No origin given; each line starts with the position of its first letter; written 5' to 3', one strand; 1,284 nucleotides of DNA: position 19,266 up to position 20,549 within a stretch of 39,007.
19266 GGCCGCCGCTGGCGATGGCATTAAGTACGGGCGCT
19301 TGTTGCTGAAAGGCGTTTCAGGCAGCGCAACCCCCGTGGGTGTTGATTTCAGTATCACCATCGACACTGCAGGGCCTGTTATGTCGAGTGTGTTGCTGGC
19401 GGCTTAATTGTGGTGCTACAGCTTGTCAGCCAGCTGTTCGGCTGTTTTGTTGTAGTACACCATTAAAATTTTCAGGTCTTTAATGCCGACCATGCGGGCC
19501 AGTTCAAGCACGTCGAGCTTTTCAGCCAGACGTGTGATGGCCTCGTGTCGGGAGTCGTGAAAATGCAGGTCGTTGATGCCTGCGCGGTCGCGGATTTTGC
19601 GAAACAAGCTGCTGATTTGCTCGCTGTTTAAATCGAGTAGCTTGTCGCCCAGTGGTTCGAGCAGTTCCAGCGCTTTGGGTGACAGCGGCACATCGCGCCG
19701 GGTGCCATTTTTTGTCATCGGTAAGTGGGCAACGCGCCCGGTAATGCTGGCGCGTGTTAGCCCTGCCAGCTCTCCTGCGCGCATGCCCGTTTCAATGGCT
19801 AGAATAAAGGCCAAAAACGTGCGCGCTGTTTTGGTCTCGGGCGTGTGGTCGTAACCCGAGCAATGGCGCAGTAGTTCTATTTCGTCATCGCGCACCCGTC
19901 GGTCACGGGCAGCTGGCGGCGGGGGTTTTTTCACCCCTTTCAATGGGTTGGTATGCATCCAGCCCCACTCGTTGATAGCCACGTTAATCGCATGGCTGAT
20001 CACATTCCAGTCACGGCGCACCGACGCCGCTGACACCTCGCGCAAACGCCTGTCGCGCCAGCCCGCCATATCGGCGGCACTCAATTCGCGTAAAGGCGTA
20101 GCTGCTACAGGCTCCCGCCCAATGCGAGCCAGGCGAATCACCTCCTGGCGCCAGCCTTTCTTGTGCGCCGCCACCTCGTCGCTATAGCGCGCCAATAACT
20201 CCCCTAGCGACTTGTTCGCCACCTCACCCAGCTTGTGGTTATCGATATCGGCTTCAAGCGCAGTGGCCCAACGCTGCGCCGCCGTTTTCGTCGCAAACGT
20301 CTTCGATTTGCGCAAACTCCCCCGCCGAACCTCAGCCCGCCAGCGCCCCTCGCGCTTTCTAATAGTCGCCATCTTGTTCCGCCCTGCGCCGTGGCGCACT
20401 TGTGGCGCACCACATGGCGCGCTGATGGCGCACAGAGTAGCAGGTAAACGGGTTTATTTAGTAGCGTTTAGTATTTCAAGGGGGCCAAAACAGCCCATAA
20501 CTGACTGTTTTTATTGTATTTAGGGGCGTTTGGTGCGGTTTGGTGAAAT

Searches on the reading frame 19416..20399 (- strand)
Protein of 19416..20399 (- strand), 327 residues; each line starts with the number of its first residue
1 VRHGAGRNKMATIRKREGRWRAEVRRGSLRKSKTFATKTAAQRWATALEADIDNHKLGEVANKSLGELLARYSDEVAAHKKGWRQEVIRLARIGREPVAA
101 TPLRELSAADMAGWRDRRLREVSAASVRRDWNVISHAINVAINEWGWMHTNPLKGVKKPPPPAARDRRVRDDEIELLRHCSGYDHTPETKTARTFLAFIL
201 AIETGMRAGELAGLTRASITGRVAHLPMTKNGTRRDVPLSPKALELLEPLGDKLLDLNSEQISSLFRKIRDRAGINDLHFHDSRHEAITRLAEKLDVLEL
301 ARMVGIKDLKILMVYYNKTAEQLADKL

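Call 68: search_protein_families(library=phrogs, proteins=[window:19416-20399:-], max_evalue=0.001)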
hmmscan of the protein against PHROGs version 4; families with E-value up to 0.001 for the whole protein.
window:19416-20399:- (327 aa): 5 families
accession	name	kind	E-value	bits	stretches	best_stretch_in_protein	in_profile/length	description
phrog_1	-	integration and excision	4.4e-52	179.2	1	12-325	116-442/611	integrase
phrog_216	-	integration and excision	2.5e-24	86.9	1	140-325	27-231/301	integrase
phrog_22184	-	unknown function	8.9e-09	36.2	1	7-130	9-137/254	-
phrog_25190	-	integration and excision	1.4e-06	29.6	1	255-317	24-87/109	integrase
phrog_11531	-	integration and excision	0.00059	20.8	1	12-136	2-129/144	integrase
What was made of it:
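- The window phage is temperate (integrase at 19416-20399): call 68.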
